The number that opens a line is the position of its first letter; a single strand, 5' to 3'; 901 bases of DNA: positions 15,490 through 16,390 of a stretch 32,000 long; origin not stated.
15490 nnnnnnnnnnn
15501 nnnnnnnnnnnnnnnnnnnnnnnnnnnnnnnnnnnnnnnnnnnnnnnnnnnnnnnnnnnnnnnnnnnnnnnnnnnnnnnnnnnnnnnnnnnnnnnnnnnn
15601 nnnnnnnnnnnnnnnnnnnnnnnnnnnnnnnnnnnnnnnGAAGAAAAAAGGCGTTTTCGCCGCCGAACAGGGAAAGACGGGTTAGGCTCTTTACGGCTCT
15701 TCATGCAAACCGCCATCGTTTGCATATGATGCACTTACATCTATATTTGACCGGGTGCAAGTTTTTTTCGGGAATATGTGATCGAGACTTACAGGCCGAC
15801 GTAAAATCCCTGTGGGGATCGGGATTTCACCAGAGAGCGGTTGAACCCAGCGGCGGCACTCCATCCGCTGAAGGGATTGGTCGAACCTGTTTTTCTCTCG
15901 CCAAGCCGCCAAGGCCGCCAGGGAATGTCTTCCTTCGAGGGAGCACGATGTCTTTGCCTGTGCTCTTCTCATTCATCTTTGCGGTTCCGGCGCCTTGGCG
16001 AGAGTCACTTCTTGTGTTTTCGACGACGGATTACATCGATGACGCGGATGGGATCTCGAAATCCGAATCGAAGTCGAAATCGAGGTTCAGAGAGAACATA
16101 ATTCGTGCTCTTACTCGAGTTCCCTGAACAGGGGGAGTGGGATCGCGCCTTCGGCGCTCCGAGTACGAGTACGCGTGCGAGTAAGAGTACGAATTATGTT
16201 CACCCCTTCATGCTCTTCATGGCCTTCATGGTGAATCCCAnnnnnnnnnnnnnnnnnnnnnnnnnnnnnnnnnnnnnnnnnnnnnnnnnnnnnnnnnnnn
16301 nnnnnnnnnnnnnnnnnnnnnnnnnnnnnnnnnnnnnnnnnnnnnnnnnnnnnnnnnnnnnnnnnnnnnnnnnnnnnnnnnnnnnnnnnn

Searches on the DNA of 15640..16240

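Call 64: search_rna_families(source=window, start=15640, end=16240, threshold=evalue, max_evalue=1)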
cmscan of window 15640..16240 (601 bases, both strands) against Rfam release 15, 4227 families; matches with E-value up to 1: 0.
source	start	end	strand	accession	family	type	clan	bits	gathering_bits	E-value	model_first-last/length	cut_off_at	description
